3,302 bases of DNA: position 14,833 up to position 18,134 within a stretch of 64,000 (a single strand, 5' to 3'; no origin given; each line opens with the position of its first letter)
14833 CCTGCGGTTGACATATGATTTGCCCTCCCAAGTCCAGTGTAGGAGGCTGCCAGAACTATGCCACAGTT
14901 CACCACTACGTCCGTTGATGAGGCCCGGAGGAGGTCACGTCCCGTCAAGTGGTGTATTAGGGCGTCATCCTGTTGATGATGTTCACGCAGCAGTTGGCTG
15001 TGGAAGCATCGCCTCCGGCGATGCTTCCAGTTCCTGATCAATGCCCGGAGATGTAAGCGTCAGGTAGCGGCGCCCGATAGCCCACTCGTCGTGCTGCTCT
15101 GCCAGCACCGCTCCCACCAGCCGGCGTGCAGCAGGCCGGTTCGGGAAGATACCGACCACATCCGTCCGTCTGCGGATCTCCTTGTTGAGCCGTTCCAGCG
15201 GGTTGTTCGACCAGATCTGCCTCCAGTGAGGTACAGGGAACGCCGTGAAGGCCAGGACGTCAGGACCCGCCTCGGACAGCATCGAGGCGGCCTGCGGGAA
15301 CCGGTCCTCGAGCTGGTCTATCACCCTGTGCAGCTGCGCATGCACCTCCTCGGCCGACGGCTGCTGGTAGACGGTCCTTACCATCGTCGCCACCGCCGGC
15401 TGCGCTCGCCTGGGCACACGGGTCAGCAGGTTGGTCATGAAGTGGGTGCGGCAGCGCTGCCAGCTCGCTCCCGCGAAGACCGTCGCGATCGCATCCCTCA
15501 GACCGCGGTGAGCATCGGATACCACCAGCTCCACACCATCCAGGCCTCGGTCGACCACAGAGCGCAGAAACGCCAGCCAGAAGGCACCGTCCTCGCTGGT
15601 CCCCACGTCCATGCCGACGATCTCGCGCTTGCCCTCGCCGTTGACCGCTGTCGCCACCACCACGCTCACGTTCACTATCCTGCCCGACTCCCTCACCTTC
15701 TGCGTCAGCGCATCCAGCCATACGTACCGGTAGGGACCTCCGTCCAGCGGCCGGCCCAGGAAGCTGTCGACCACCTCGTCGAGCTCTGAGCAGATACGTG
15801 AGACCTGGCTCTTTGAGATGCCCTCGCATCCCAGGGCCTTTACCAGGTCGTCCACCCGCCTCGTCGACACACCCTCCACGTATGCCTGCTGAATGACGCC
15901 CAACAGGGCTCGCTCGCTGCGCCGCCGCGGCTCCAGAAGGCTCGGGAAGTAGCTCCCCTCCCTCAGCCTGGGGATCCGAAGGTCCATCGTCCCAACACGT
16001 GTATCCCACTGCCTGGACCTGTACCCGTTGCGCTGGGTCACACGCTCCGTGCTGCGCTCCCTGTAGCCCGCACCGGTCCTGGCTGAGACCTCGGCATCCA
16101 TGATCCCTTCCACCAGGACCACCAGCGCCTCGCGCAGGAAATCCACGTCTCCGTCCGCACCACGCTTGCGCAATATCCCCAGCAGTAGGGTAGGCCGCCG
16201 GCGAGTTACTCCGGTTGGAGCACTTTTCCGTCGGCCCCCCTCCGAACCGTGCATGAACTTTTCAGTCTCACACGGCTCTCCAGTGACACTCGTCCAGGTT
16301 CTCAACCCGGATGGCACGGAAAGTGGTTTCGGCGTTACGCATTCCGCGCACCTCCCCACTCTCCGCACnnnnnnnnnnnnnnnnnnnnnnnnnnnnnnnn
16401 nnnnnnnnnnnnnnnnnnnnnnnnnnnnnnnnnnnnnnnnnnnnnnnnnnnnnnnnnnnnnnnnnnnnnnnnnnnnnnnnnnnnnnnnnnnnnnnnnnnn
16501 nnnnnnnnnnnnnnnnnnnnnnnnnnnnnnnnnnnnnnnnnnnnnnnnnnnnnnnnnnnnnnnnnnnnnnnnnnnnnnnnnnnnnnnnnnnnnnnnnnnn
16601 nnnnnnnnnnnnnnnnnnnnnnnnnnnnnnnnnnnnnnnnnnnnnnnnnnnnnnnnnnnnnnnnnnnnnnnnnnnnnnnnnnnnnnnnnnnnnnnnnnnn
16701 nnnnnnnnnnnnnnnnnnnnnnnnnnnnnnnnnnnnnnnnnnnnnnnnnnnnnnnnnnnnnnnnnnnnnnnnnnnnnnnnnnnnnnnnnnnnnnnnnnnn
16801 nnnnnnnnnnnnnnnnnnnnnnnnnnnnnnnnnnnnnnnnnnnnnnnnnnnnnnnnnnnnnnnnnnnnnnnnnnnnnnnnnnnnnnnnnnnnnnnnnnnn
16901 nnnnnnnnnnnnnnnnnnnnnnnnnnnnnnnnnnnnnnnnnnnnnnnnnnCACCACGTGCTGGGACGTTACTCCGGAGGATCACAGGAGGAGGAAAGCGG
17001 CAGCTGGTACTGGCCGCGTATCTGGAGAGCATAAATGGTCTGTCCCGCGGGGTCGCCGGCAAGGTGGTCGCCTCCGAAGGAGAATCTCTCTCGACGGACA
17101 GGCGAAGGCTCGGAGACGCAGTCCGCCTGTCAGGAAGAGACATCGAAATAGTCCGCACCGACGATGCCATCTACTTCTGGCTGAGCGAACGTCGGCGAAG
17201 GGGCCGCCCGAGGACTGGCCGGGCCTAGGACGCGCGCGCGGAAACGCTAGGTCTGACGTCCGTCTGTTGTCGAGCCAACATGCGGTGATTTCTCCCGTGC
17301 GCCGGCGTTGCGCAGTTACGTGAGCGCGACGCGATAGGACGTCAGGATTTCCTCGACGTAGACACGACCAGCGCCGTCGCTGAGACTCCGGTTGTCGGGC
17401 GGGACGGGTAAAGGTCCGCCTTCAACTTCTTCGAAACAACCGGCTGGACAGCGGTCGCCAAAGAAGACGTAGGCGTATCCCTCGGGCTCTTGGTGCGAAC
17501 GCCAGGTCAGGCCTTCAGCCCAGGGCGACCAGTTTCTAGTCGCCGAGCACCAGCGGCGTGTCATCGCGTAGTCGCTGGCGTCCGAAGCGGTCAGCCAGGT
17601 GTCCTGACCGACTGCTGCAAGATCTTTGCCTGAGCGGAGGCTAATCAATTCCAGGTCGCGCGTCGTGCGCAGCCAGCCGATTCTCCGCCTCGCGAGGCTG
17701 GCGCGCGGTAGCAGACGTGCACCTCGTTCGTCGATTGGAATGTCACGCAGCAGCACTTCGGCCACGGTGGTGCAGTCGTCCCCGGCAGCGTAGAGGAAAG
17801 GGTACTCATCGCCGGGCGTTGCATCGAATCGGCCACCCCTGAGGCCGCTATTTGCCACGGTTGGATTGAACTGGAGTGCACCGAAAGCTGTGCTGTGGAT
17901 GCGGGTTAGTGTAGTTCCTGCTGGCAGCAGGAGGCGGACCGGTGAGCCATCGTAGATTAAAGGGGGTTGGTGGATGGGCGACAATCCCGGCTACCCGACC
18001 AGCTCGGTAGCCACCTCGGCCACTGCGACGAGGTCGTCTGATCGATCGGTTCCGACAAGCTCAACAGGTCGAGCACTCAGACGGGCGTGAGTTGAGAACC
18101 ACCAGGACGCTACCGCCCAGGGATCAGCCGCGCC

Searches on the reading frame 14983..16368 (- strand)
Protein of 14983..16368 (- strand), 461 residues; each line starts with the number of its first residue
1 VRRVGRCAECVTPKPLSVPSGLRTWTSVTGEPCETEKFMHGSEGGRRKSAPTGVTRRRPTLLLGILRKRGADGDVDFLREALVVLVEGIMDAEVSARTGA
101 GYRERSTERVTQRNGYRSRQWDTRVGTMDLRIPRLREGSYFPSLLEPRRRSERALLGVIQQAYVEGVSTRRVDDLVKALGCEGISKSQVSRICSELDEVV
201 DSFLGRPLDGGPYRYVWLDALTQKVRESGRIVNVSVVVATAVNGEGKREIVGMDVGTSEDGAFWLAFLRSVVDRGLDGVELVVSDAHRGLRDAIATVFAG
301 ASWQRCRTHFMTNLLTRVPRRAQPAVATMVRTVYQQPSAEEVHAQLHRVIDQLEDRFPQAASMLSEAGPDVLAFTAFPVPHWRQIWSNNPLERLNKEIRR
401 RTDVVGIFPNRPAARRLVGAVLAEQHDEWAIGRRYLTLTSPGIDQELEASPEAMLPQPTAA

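Call 11: find_encoding_contigs(protein=window:14983-16368:-, flank=10000, max_places=10)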
Protein window:14983-16368:- (461 aa): no gene with exactly this product is on record in the collection.

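Call 12: search_protein_families(library=pfam, proteins=[window:14983-16368:-])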
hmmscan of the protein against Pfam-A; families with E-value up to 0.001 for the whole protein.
window:14983-16368:- (461 aa): 2 families
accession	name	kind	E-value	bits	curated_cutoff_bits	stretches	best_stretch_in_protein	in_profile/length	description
PF00872.24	Transposase_mut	-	5.5e-133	444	21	1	69-430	17-377/379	Transposase, Mutator family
PF10551.15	MULE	-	1.2e-05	26.1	27.6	1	235-313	16-99/99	MULE transposase domain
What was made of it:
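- On IS256 family insertion sequence (host element): PF00872 matches at E about 1e-133 (call 12).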

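Call 30: find_homologous_proteins(query=window:14983-16368:-, max_evalue=1e-20)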
Query window:14983-16368:- (461 aa): 8000 proteins with E <= 1e-20 among 8000 candidates; the best 120 are listed.
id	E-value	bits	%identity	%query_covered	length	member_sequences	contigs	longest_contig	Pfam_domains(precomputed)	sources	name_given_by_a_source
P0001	1.3e-255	866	97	87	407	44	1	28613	PF00872.25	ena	-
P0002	1.7e-233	793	77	87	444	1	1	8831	PF00872.25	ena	-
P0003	8.9e-233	791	77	87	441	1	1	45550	PF00872.25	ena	-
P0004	4.1e-226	769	88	87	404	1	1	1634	PF00872.25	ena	-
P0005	9.9e-225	764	88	87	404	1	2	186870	PF00872.25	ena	-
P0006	2.1e-223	760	87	87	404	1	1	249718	PF00872.25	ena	-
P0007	2.3e-223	760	87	87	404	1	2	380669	PF00872.25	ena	-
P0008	9.6e-222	755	86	87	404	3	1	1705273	PF00872.25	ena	-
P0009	1.0e-220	751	87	87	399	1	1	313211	PF00872.25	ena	-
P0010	7.0e-220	748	87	87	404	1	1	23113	PF00872.25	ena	-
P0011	9.3e-220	748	87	87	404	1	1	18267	PF00872.25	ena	-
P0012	1.3e-219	748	86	87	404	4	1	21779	PF00872.25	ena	-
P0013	2.0e-219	747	87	87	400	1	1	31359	PF00872.25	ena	-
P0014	4.1e-219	746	87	87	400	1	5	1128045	PF00872.25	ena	-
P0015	5.3e-219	746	84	87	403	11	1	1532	PF00872.25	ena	-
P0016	3.6e-218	743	86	87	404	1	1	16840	PF00872.25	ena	-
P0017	4.4e-216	736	84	87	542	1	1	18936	PF00872.25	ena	-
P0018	1.1e-214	731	82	87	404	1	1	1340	PF00872.25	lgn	-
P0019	1.2e-214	731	84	87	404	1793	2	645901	PF00872.25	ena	-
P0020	1.2e-214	731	84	85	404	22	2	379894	PF00872.25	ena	-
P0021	1.6e-214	731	79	85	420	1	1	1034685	PF00872.25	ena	-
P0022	5.9e-214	729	84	87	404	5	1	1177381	PF00872.25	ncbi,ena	-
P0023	6.0e-214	729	82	87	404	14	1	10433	PF00872.25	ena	-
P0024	7.4e-214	729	83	87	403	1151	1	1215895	PF00872.25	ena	-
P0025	7.9e-214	729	84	87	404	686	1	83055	PF00872.25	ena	-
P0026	1.0e-213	728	80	87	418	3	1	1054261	PF00872.25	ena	-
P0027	1.4e-213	728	83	87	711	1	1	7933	PF00665.33,PF00872.25,PF13683.13,PF13276.13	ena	-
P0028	2.6e-213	727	83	87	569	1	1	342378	PF11013.14,PF00872.25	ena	-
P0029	3.7e-213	726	83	87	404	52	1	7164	PF00872.25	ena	-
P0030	1.2e-212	725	83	87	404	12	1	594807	PF00872.25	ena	-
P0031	1.3e-212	724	83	87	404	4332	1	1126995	PF00872.25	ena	-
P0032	2.5e-212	724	81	87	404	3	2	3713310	PF00872.25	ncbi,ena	-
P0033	2.5e-212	724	78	87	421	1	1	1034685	PF00872.25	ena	-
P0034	4.4e-212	723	86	82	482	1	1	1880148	PF00872.25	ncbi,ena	-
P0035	1.1e-211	721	81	87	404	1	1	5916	PF00872.25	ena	-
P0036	1.2e-211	721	82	87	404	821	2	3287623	PF00872.25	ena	-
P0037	1.2e-211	721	82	87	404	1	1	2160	PF00872.25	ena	-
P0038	1.3e-211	721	82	87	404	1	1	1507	PF00872.25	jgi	jgi:transposase-like protein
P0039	1.3e-211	721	81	87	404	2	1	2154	PF00872.25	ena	-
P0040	1.9e-211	721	81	87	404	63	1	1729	PF00872.25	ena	-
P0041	2.3e-211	720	82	87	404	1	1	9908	PF00872.25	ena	-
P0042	2.6e-211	720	81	87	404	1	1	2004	PF00872.25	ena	-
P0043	2.6e-211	720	82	87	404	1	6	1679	PF00872.25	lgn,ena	-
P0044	4.4e-211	719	81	87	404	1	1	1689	PF00872.25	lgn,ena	-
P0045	5.3e-211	719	87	80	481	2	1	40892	PF00872.25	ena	-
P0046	7.1e-211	719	82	87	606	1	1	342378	PF01695.24,PF00872.25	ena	-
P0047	7.8e-211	719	82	87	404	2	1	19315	PF00872.25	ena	-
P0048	2.4e-210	717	81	87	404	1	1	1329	PF00872.25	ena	-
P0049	3.1e-210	717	81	87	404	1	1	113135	PF10551.16,PF00872.25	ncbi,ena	-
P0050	3.4e-210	717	82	87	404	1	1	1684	PF00872.25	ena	-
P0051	3.9e-210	716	81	87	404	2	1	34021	PF00872.25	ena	-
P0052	3.9e-210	716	81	87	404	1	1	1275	PF00872.25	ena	-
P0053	4.3e-210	716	81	87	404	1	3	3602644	PF00872.25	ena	-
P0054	7.1e-210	716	83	82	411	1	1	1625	PF00872.25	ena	-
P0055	8.4e-210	715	82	87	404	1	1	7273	PF00872.25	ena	-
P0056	1.1e-209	715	80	87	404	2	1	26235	PF00872.25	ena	-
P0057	1.5e-209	714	84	83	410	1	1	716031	PF00872.25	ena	-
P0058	2.4e-209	714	81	87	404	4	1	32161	PF00872.25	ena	-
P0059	2.6e-209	714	82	82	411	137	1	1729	PF00872.25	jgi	-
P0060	3.0e-209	713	84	85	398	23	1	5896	PF00872.25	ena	-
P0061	3.2e-209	713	82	87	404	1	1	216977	PF00872.25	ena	-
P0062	3.8e-209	713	81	87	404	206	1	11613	PF00872.25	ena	-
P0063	3.8e-209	713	84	85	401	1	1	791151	PF00872.25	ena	-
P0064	5.8e-209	712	81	87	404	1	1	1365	PF00872.25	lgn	-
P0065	6.9e-209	712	83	85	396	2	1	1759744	PF00872.25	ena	-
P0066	9.2e-209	712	82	87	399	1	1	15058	PF00872.25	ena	-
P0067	9.5e-209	712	80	87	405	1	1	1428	PF10551.16,PF00872.25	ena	-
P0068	1.2e-208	711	81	87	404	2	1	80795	PF00872.25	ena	-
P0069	1.4e-208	711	79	87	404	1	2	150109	PF10551.16,PF00872.25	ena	-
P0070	2.9e-208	710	82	87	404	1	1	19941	PF00872.25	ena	-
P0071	3.4e-208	710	81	87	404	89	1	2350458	PF10551.16,PF00872.25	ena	-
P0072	5.5e-208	709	77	95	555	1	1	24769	PF00872.25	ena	-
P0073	6.6e-208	709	80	87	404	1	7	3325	PF00872.25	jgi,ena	-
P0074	7.5e-208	709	80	87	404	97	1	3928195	PF00872.25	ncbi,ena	-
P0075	8.0e-208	709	79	85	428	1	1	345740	PF00872.25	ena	-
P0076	9.3e-208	709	80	87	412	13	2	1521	PF00872.25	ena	-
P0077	1.3e-207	708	81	87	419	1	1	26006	PF00872.25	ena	-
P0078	3.8e-207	707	81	85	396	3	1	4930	PF00872.25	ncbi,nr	ncbi:MAG: IS256 family transposase, partial [Dehalococcoidia bacterium]|nr:IS256 family transposase 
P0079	9.8e-207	705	80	87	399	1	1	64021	PF00872.25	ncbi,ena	-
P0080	1.5e-206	705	79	87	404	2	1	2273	PF00872.25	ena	-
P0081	1.6e-206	704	83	84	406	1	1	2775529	PF00872.25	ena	-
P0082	2.0e-206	704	79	87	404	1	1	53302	PF00872.25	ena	-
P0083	3.8e-206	703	79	87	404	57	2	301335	PF00872.25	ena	-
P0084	3.8e-206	703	80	87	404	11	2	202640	PF10551.16,PF00872.25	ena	-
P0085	4.8e-206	703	81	82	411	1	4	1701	PF00872.25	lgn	-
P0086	5.4e-206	703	83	84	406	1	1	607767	PF00872.25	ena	-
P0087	6.0e-206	703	87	79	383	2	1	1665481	PF00872.25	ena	-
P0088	6.4e-206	702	79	87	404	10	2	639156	PF00872.25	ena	-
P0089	1.1e-205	702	79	87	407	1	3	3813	PF10551.16,PF00872.25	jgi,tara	jgi:transposase-like protein|tara:strand:+ start:286 stop:1509 length:1224 start_codon:yes stop_codo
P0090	1.1e-205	702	82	85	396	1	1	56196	PF00872.25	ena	-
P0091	1.2e-205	702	82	82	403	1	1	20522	PF10551.16,PF00872.25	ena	-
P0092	1.2e-205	702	84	82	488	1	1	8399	PF00872.25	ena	-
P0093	1.3e-205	701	80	87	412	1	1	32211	PF00872.25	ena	-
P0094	1.6e-205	701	79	87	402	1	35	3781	PF10551.16,PF00872.25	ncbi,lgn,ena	-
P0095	1.6e-205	701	79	87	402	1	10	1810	PF10551.16,PF00872.25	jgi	-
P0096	1.6e-205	701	78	86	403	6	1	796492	PF00872.25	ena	-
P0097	5.0e-205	700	82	84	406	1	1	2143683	PF00872.25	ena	-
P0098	5.4e-205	699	79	86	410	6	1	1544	PF10551.16,PF00872.25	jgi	jgi:putative transposase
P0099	7.5e-205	699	80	87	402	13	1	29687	PF00872.25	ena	-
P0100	1.1e-204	698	79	83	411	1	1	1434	PF00872.25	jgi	-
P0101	1.1e-204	698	79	87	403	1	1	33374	PF00872.25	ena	-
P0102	1.4e-204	698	79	87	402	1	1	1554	PF10551.16,PF00872.25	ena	-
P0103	2.4e-204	697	81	82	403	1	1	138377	PF10551.16,PF00872.25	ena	-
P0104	3.4e-204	697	82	81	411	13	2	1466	PF00872.25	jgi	jgi:putative transposase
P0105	3.8e-204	697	79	87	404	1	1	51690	PF10551.16,PF00872.25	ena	-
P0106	3.8e-204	697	81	82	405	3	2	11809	PF00872.25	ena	-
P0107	4.9e-204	696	79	87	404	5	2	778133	PF00872.25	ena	-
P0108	4.9e-204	696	81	82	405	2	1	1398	PF00872.25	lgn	-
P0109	5.0e-204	696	79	86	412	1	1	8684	PF10551.16,PF00872.25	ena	-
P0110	5.9e-204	696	78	87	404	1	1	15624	PF00872.25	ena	-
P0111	6.1e-204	696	78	87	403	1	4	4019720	PF10551.16,PF00872.25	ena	-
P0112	6.8e-204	696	78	87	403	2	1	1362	PF10551.16,PF00872.25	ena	-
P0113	8.3e-204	695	77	87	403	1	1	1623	PF10551.16,PF00872.25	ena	-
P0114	1.1e-203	695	79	82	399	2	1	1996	PF10551.16,PF00872.25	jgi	jgi:transposase-like protein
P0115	1.4e-203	695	81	82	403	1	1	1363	PF10551.16,PF00872.25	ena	-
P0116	1.6e-203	695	79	87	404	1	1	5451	PF00872.25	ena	-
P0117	1.7e-203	695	81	82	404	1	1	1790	PF10551.16,PF00872.25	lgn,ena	-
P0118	1.7e-203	694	79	84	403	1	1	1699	PF10551.16,PF00872.25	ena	-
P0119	2.0e-203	694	72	87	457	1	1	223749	PF00872.25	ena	-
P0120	2.3e-203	694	79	85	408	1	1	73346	PF00872.25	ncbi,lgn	-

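Call 32: find_encoding_contigs(protein=P0001, flank=10000, max_places=10)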
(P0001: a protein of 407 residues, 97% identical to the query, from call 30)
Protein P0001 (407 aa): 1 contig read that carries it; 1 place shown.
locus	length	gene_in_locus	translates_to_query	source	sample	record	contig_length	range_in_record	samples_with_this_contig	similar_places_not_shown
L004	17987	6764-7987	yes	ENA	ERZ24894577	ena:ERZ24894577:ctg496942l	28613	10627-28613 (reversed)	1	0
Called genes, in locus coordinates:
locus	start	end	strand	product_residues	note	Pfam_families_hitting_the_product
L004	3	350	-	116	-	?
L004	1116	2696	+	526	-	-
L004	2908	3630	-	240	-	PF03372:Exo_endo_phos (weak)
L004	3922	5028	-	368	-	PF13588:HSDR_N_2, PF04313:HSDR_N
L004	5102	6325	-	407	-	PF00872:Transposase_mut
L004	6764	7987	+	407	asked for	PF00872:Transposase_mut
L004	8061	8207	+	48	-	-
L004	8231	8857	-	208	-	PF00188:CAP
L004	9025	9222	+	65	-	-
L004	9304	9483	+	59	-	-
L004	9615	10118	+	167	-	-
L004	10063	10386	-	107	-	-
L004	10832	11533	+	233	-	PF00565:SNase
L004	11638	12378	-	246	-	PF04383:KilA-N, PF26567:BstA_C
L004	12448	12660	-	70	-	-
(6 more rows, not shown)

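Call 59: find_encoding_contigs(protein=P0092, flank=4000, max_places=3)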
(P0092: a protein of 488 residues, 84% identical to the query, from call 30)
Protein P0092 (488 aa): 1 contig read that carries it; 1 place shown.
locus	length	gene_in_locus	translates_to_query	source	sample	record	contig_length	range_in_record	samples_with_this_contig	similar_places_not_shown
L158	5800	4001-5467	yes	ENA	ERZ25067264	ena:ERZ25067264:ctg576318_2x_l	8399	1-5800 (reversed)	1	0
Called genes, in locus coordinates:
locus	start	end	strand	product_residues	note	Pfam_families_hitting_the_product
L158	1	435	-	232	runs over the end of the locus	-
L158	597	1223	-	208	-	PF13358:DDE_3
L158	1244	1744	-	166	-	PF13384:HTH_23 (weak), PF13551:HTH_29, PF13565:HTH_32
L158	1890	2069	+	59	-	-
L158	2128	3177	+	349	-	PF02012:BNR (faint), PF13088:BNR_2, PF13859:BNR_3 (weak)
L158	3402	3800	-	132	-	-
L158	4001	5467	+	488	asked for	PF00872:Transposase_mut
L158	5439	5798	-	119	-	?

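Call 60: find_encoding_contigs(protein=P0090, flank=4000, max_places=3)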
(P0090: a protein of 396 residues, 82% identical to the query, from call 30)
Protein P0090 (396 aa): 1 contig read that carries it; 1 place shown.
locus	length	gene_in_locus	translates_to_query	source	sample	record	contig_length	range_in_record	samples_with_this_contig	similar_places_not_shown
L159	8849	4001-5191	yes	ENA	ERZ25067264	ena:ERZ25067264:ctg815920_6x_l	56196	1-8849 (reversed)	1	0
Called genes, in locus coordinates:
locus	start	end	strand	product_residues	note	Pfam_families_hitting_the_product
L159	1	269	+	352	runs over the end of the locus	PF10282:Lactonase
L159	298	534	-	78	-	-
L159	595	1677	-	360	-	PF08240:ADH_N, PF16912:Glu_dehyd_C (faint), PF00107:ADH_zinc_N, PF13602:ADH_zinc_N_2 (weak)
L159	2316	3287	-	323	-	PF13276:HTH_21, PF00665:rve, PF13683:rve_3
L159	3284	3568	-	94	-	PF01527:HTH_Tnp_1 (weak), PF13518:HTH_28 (weak)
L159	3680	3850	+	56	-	-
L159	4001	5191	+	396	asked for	PF00872:Transposase_mut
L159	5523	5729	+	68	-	-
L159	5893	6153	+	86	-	-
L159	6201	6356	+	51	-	-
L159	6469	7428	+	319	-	PF00005:ABC_tran, PF13304:AAA_21, PF13732:DrrA1-3_C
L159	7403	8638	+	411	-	PF01061:ABC2_membrane (faint), PF12698:ABC2_membrane_3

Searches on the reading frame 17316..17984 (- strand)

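Call 64: search_protein_families(library=pfam, proteins=[window:17316-17984:-], max_evalue=0.00001)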
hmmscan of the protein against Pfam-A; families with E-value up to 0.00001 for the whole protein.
window:17316-17984:- (222 aa): 1 family
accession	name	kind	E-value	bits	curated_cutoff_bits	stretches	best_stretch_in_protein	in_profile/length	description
PF08808.17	RES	-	2.5e-16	60.5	23.2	1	26-182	2-142/157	RES domain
